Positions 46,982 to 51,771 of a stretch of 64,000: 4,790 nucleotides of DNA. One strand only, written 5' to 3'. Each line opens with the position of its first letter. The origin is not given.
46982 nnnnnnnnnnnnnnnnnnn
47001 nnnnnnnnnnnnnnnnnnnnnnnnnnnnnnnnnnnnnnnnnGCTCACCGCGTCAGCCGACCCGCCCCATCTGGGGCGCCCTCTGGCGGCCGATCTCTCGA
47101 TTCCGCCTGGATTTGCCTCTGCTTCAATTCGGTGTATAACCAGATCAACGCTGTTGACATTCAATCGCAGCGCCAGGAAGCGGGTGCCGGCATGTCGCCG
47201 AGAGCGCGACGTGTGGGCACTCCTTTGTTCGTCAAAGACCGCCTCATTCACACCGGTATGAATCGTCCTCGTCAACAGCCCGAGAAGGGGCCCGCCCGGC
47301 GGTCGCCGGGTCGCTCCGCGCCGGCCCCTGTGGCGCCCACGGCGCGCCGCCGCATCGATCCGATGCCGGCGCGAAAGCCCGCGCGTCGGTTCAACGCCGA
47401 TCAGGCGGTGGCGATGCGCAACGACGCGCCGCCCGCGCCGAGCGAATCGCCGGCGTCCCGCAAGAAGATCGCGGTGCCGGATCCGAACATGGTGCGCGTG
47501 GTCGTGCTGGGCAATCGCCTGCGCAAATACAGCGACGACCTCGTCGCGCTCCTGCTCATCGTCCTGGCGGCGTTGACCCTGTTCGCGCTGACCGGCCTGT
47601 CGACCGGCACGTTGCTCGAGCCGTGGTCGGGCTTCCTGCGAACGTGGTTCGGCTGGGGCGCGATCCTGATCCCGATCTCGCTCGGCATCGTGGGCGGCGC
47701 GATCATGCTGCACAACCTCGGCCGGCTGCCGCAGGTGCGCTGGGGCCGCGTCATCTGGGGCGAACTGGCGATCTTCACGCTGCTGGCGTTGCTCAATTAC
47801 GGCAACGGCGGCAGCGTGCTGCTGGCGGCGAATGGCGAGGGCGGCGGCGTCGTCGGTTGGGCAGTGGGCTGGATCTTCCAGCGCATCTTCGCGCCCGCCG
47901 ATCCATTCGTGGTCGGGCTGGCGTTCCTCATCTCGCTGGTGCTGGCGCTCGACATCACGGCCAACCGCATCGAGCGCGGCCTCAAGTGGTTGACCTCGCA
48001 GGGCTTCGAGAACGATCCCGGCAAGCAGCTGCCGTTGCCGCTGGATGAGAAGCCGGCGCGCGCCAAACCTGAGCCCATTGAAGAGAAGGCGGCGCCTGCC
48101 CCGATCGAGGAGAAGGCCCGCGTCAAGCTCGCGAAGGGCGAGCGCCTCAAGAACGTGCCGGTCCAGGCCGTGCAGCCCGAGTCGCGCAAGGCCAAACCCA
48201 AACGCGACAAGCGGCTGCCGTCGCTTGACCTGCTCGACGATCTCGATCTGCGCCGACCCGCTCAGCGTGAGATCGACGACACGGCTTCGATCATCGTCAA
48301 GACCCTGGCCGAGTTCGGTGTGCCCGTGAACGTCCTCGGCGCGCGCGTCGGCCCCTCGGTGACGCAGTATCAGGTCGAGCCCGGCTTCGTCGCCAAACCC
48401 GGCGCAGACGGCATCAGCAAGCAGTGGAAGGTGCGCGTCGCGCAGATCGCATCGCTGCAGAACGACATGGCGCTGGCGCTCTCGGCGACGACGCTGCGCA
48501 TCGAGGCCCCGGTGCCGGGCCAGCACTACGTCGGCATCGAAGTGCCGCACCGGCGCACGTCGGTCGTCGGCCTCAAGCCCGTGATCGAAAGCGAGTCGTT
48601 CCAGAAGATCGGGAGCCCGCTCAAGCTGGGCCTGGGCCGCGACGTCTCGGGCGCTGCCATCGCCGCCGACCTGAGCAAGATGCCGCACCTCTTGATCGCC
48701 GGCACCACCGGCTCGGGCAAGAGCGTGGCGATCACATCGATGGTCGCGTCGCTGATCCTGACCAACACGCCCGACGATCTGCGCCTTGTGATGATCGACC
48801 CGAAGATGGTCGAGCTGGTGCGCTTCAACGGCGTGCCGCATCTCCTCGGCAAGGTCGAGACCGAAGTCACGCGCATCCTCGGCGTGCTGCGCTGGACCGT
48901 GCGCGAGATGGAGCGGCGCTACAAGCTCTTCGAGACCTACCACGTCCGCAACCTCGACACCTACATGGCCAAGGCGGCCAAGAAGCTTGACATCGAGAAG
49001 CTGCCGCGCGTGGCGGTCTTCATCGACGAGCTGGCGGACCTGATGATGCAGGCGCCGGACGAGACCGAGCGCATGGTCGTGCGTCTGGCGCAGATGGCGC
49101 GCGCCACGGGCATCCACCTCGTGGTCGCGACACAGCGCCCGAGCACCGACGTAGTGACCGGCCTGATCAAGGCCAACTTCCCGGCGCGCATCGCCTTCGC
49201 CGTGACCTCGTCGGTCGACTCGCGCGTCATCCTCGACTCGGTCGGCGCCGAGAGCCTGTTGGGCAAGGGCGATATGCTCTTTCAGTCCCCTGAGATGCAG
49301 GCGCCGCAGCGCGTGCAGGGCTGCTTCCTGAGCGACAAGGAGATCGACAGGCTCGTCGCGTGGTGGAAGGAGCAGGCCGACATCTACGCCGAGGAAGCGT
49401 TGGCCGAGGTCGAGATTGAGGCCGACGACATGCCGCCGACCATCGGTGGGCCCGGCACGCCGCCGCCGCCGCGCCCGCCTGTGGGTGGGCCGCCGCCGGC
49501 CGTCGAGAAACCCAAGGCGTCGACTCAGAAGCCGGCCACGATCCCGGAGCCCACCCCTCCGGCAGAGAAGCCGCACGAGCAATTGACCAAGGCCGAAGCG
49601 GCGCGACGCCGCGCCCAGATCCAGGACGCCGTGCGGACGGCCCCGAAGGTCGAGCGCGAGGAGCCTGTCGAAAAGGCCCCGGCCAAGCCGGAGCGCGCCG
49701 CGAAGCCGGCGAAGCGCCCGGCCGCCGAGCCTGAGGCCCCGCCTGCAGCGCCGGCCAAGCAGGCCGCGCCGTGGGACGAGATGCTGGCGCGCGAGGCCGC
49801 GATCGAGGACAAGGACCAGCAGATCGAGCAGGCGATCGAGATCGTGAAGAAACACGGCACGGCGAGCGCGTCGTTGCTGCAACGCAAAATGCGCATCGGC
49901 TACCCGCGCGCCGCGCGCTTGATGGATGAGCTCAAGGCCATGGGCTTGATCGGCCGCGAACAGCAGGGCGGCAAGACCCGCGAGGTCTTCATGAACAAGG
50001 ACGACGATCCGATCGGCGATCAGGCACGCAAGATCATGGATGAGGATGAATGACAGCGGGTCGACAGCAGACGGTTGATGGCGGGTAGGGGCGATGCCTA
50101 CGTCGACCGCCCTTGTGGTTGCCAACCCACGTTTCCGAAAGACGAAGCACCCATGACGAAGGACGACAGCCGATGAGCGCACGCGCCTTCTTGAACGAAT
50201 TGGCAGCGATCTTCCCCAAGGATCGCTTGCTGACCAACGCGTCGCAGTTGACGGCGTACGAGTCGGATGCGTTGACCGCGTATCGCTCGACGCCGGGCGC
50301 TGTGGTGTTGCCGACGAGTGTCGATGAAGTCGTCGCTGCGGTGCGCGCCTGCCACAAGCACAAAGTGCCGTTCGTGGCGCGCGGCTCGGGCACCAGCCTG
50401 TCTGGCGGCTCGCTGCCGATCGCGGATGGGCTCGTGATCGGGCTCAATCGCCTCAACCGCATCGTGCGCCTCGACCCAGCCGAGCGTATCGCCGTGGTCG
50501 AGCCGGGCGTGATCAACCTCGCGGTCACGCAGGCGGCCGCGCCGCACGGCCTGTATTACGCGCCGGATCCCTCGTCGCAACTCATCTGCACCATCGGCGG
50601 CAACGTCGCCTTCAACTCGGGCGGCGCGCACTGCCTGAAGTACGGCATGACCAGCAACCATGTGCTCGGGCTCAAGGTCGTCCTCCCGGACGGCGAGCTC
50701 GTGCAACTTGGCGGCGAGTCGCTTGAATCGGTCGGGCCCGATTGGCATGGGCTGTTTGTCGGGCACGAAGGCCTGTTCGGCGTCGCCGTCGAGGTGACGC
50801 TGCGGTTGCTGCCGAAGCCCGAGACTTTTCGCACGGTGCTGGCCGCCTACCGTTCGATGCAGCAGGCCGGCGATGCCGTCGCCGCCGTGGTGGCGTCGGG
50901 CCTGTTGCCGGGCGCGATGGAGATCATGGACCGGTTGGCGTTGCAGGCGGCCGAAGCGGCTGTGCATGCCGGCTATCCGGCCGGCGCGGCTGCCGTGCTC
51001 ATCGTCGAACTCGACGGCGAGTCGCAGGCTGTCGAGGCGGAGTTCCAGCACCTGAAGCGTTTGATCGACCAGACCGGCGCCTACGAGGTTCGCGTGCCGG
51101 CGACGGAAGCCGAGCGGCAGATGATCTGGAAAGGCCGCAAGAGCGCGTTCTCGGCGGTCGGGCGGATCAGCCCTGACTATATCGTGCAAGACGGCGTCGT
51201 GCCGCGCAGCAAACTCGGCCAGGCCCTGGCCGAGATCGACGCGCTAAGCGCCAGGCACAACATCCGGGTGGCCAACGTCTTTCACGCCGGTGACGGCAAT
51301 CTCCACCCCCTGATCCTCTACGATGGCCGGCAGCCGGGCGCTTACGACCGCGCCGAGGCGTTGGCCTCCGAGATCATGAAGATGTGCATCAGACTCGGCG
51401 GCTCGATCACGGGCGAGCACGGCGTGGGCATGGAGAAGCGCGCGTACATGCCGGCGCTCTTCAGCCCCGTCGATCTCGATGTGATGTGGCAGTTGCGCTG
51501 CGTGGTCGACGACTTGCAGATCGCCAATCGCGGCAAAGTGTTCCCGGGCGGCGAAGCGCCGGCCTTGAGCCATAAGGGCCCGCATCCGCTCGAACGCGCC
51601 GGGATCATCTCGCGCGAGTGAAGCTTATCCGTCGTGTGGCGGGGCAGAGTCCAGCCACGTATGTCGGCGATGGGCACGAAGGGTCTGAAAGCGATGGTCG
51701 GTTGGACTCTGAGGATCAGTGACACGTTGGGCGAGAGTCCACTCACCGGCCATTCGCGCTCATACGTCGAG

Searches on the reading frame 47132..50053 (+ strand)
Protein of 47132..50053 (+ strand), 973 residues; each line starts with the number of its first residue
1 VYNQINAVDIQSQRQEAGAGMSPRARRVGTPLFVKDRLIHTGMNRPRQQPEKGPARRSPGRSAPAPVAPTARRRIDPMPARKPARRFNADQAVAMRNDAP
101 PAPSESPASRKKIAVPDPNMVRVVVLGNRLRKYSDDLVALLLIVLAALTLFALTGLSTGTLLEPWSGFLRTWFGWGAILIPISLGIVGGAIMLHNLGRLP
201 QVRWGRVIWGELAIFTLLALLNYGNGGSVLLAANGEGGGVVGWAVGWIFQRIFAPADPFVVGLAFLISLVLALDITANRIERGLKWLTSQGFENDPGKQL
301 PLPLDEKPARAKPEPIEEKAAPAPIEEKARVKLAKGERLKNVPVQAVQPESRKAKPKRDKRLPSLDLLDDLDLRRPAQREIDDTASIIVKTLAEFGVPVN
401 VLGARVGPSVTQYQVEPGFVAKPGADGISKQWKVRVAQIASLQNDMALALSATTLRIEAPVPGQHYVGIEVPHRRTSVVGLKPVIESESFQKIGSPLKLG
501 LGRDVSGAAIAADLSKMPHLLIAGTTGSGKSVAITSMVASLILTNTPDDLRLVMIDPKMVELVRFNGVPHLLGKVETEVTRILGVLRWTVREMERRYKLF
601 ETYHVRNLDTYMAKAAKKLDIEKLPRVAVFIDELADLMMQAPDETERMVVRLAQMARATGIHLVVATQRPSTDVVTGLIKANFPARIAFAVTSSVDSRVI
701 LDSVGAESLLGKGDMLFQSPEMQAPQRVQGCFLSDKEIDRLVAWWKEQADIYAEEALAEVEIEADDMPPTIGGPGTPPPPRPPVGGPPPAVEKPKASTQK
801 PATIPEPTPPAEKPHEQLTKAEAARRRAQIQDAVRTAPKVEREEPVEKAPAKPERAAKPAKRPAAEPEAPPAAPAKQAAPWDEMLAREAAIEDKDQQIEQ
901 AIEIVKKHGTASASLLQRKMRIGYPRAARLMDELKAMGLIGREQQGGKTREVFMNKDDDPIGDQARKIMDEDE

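Call 73: search_protein_families(library=pfam, proteins=[window:47132-50053:+], max_evalue=0.00001)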
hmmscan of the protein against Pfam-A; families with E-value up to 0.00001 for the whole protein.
window:47132-50053:+ (973 aa): 3 families
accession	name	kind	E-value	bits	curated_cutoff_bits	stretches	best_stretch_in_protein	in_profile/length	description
PF01580.24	FtsK_SpoIIIE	-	2.9e-59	200.6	24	1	481-671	2-220/221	FtsK/SpoIIIE family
PF17854.6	FtsK_alpha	-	1.1e-24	87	22.9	1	362-473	1-101/101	FtsK alpha domain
PF09397.16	FtsK_gamma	-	2.5e-21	75.6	30.6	1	893-954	2-62/63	Ftsk gamma domain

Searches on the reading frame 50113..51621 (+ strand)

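Call 73: search_protein_families(library=pfam, proteins=[window:50113-51621:+], max_evalue=0.00001)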
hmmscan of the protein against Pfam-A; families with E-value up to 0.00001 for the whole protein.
window:50113-51621:+ (502 aa): 2 families
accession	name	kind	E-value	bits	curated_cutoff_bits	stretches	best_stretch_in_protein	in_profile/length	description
PF02913.24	FAD-oxidase_C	-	4.8e-65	220.1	21.2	1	235-476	1-248/248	FAD linked oxidases, C-terminal domain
PF01565.28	FAD_binding_4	-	1.6e-42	144.9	26.4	1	61-199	1-138/139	FAD binding domain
